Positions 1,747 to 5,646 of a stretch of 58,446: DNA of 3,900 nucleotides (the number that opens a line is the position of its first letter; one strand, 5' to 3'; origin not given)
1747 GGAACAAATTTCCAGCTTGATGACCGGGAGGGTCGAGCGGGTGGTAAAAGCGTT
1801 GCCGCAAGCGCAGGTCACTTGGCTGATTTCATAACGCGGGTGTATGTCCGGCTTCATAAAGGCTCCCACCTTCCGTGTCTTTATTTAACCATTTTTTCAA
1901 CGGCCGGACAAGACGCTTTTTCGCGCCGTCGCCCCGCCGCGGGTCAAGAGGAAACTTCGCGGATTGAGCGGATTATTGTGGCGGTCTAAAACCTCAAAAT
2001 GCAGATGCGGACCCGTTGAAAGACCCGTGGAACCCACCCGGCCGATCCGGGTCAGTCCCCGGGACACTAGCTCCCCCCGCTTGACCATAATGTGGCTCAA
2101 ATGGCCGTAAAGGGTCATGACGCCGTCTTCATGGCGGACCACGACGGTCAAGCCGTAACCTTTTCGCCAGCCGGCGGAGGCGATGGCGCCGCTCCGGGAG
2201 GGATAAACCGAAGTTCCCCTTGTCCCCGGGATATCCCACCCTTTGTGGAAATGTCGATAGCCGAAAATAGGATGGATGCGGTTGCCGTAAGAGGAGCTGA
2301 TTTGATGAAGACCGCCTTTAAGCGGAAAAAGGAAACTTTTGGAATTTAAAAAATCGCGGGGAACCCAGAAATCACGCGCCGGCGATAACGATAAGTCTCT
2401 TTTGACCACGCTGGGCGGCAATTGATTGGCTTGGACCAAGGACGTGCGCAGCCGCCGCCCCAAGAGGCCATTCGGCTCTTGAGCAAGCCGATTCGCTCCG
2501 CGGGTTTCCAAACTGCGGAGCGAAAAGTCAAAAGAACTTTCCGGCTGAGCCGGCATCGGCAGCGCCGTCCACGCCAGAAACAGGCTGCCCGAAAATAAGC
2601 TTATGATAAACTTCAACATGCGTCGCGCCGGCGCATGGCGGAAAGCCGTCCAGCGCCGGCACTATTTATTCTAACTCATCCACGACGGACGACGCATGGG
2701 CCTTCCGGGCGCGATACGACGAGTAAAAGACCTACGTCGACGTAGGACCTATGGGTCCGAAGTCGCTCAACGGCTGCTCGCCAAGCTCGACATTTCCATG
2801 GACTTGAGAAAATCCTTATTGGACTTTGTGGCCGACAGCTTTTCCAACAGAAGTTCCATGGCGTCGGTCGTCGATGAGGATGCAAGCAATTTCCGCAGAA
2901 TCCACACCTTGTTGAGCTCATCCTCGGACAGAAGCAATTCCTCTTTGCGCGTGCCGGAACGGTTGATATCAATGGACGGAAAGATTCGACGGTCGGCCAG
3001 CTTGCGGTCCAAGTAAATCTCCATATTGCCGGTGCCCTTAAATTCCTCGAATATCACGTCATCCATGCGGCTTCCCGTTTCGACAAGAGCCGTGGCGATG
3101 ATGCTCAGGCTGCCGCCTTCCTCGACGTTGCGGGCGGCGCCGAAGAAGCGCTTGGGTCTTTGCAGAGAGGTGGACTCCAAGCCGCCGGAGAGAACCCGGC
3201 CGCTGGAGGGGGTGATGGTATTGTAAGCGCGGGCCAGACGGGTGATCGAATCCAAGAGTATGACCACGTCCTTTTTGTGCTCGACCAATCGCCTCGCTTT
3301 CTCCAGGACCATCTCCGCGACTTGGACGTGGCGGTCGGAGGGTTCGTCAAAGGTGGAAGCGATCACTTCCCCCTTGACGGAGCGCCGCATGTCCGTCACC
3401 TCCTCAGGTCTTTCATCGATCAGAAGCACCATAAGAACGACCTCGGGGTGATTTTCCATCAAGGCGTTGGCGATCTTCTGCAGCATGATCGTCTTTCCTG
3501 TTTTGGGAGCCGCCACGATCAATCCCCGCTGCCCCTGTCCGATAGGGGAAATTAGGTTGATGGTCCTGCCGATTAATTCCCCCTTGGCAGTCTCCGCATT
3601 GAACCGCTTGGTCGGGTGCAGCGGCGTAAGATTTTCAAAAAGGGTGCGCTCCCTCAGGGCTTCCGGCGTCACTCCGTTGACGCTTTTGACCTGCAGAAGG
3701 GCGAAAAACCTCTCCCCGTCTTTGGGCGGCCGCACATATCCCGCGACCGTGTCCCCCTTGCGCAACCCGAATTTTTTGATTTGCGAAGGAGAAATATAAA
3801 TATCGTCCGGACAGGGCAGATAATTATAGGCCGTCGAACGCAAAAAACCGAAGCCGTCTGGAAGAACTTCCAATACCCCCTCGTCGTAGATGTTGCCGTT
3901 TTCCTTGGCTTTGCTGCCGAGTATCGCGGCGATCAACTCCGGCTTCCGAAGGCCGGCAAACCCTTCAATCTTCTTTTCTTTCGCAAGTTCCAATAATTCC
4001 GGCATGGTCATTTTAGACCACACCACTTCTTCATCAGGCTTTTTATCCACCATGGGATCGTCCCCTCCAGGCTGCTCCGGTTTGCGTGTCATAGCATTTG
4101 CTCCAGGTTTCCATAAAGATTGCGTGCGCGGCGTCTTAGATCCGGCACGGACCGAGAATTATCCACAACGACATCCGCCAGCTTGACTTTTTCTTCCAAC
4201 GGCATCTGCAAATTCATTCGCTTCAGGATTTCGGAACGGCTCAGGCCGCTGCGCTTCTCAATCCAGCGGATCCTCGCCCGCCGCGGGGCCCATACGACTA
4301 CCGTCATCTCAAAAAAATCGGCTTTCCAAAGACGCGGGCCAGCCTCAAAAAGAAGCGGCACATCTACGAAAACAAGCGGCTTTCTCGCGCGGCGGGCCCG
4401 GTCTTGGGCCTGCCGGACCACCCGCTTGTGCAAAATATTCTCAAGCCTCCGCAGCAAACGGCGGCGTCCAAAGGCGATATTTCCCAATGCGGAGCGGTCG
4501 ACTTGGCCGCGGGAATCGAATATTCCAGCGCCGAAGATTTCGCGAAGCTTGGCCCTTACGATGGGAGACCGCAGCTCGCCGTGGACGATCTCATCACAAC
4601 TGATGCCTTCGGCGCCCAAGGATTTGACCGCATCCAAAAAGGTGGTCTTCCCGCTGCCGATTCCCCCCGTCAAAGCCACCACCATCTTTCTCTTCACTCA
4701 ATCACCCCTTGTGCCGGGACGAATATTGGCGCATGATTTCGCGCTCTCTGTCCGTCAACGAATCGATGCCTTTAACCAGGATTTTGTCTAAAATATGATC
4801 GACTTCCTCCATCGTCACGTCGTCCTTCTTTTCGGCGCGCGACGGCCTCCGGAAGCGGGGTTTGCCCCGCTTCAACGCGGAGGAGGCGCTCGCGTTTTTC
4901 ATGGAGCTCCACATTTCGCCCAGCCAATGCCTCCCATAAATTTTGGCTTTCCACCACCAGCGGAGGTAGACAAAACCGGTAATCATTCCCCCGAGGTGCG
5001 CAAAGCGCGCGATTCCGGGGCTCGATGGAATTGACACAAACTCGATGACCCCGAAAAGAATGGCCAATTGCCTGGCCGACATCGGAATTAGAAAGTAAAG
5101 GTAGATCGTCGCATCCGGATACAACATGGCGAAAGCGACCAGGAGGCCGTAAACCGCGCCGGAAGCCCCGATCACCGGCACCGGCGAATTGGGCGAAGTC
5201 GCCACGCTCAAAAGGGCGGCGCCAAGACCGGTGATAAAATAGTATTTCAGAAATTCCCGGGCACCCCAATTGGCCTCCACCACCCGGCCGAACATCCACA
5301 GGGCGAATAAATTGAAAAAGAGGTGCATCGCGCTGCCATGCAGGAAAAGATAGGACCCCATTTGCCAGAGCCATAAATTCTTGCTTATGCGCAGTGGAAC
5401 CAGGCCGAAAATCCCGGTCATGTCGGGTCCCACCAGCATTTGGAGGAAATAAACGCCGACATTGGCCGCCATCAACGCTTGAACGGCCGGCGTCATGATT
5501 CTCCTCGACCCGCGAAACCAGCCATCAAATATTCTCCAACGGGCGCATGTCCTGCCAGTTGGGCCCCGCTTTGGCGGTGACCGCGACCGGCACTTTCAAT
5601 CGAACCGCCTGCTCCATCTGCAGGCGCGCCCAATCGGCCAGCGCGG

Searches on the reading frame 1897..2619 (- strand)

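Call 96: search_protein_families(library=pfam, proteins=[window:1897-2619:-], max_evalue=0.001)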
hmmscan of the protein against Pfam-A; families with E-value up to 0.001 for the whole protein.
window:1897-2619:- (240 aa): 1 family
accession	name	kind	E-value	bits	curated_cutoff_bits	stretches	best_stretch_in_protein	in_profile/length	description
PF01551.29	Peptidase_M23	-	2.4e-28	98.6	28.7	1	124-220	2-96/96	Peptidase family M23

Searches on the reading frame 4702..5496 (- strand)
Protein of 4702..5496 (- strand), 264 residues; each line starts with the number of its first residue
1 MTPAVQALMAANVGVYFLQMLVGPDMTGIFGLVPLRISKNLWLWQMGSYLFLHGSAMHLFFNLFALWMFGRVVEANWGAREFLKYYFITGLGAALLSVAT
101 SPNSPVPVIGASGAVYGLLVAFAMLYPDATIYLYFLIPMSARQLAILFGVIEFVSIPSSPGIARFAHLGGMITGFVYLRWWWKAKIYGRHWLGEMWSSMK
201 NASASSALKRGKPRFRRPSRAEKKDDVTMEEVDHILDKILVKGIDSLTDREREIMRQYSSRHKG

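Call 96: search_protein_families(library=pfam, proteins=[window:4702-5496:-], max_evalue=0.001)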
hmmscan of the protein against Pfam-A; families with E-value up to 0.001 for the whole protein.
window:4702-5496:- (264 aa): 3 families
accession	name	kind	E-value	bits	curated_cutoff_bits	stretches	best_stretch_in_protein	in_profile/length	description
PF01694.28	Rhomboid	-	2.4e-28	99.6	22.6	1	43-179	4-138/143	Rhomboid domain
PF20216.3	DUF6576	-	2.7e-09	37.4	27.3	1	230-260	16-46/47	Family of unknown function (DUF6576)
PF08551.15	DUF1751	-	1.3e-07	32.6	22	1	42-100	7-65/99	Eukaryotic integral membrane protein (DUF1751)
